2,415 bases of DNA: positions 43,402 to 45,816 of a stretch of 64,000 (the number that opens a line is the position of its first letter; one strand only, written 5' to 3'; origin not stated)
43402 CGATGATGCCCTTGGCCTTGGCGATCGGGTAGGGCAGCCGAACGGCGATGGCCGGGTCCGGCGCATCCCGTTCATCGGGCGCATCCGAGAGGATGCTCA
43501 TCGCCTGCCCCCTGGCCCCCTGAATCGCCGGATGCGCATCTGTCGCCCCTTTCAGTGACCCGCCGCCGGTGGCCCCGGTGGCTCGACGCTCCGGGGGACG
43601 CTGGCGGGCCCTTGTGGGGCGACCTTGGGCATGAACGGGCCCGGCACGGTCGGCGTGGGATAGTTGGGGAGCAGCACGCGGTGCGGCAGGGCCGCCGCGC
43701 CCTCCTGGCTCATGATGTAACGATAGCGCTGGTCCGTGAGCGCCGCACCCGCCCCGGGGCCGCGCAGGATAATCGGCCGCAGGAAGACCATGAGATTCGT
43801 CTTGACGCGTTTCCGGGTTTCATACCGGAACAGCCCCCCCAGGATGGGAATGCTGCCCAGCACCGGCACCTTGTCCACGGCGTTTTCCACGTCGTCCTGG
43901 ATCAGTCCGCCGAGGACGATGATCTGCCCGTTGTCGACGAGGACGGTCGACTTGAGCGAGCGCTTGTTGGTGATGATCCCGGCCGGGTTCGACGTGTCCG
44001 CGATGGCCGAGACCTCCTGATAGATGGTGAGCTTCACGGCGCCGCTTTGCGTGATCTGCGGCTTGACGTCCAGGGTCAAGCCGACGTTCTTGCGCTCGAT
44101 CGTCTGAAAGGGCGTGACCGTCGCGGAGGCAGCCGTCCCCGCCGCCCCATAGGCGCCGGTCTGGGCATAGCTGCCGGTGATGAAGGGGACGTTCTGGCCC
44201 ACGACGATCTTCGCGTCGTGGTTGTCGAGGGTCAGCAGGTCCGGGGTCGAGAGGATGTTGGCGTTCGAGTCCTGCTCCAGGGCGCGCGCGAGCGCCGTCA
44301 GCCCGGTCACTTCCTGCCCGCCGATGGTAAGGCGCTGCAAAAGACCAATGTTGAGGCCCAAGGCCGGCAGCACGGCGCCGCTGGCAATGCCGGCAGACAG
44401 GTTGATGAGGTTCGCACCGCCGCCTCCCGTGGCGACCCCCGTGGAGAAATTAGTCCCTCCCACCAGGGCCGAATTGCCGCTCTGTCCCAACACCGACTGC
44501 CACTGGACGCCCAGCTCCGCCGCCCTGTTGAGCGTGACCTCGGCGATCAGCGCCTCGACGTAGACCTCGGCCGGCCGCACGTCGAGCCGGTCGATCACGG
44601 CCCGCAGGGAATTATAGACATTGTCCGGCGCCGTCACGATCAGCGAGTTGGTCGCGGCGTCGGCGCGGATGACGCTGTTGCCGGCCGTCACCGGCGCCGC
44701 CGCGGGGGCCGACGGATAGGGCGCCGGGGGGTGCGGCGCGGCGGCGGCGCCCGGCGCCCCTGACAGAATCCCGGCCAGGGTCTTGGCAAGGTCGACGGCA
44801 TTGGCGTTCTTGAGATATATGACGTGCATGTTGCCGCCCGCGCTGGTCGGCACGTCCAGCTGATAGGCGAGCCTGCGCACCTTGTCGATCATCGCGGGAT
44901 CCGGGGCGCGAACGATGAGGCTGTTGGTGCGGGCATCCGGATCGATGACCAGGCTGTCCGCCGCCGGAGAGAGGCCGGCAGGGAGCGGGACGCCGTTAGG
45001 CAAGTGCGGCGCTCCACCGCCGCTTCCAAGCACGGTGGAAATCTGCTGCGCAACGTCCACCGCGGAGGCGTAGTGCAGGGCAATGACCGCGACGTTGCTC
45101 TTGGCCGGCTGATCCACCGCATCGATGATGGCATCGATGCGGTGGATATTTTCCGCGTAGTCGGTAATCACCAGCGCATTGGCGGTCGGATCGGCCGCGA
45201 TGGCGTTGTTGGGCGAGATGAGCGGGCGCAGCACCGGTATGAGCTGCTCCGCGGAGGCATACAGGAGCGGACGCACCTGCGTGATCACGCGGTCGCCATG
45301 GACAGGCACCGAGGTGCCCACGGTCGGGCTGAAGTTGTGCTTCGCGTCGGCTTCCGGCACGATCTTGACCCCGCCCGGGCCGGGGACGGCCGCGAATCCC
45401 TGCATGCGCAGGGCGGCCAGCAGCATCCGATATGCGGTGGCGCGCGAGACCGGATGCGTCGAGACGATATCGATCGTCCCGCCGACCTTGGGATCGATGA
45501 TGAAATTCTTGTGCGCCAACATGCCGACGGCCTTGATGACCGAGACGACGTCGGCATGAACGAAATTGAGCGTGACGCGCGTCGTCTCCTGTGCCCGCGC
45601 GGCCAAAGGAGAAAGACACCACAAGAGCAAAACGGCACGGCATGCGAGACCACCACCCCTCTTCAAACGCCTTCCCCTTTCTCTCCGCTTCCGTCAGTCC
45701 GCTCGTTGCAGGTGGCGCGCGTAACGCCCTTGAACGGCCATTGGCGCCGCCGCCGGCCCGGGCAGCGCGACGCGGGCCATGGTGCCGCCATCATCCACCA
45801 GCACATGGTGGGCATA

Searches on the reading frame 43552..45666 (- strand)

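Call 9: search_protein_families(library=ncbifam, proteins=[window:43552-45666:-], max_evalue=0.01)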
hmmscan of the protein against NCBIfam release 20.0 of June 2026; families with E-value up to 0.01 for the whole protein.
window:43552-45666:- (704 aa): 8 families
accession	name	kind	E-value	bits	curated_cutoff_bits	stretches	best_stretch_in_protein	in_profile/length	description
TIGR02517.1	type_II_gspD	equivalog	1.5e-179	598.3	351.35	1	33-644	1-600/600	type II secretion system secretin GspD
TIGR02515.1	IV_pilus_PilQ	subfamily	6.1e-61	206.7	284.35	2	281-634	100-427/428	type IV pilus secretin PilQ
TIGR02519.1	pilus_MshL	equivalog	1.5e-39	135.8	250.2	1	336-634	4-290/290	pilus (MSHA type) biogenesis protein MshL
TIGR02516.1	type_III_yscC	equivalog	9.2e-38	130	238.45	1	240-634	105-461/463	type III secretion system outer membrane ring subunit SctC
NF010083.0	PRK13568.1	equivalog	1.5e-37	129.4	554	3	461-634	257-417/419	DNA uptake porin HofQ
NF007851.2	PRK10560.1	exception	2.4e-26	92.5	598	2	331-634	144-409/412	DNA uptake porin HofQ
NF011873.0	PRK15346.1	equivalog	1.2e-23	83.6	524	2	461-629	334-488/499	EscC/YscC/HrcC family type III secretion system outer membrane ring protein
NF042912.1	Amuc_1098_fam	equivalog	1.7e-22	79.3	750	1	567-631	729-793/805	Amuc_1098 family type IV pilus outer membrane protein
